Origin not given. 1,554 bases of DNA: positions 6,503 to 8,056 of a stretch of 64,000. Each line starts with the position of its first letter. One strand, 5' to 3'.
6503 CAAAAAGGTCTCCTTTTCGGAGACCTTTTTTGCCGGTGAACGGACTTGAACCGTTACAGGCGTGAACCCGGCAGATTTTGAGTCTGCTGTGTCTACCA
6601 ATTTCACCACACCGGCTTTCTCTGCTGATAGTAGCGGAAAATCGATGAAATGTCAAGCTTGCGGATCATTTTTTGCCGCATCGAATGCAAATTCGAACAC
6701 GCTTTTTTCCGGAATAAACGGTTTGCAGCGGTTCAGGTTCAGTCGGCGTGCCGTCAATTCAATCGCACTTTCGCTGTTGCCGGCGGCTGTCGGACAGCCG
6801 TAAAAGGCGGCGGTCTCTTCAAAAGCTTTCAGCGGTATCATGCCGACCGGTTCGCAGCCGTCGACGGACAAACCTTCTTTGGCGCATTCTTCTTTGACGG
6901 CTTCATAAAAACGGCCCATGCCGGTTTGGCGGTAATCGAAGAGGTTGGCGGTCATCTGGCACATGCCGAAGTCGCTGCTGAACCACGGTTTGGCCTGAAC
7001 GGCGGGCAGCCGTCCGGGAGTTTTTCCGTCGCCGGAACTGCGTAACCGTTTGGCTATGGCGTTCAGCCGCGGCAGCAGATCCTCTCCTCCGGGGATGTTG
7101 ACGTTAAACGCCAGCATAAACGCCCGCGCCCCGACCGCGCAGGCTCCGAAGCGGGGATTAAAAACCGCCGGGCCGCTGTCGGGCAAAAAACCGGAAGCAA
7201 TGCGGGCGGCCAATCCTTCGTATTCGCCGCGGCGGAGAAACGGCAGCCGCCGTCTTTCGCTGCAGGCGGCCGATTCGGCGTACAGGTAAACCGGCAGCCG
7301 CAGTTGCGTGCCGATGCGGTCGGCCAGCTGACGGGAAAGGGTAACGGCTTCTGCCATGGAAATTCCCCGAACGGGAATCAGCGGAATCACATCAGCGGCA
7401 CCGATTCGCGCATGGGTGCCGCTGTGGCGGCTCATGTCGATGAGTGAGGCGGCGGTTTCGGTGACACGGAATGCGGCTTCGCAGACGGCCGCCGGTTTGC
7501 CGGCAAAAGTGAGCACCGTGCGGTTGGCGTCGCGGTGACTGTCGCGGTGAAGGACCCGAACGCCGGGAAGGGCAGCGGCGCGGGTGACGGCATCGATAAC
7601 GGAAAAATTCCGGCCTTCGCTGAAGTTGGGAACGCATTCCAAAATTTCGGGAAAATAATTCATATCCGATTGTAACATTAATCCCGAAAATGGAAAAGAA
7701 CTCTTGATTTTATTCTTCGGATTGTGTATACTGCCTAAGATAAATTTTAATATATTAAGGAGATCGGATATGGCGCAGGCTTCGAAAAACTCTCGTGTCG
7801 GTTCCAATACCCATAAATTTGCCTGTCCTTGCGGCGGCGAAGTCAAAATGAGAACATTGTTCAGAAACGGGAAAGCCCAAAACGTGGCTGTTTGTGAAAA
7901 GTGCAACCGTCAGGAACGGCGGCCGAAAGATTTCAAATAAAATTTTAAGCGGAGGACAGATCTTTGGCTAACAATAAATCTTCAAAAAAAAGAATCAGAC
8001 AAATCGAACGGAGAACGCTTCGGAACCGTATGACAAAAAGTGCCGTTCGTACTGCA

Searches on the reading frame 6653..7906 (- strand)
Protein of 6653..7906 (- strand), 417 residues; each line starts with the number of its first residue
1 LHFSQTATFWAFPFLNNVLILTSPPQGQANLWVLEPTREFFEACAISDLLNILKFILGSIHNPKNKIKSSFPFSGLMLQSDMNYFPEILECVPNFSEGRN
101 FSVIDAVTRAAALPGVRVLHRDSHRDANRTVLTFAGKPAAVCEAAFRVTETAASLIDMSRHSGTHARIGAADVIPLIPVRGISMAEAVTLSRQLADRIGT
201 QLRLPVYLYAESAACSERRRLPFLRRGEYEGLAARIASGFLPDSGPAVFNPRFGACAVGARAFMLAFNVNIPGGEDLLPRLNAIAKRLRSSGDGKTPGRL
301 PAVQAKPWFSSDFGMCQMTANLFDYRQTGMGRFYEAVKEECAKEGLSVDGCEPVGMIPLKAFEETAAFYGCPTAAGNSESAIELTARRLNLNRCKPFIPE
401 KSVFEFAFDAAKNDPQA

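Call 52: search_protein_families(library=pfam, proteins=[window:6653-7906:-], max_evalue=0.00001)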
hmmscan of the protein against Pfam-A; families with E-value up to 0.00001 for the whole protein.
window:6653-7906:- (417 aa): 2 families
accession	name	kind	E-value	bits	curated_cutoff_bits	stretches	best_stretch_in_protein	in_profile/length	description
PF07837.17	FTCD_N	-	3.7e-59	199.8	27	1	88-261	1-176/176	Formiminotransferase domain, N-terminal subdomain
PF02971.19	FTCD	-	4.1e-24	85.6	24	1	263-405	1-144/145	Formiminotransferase domain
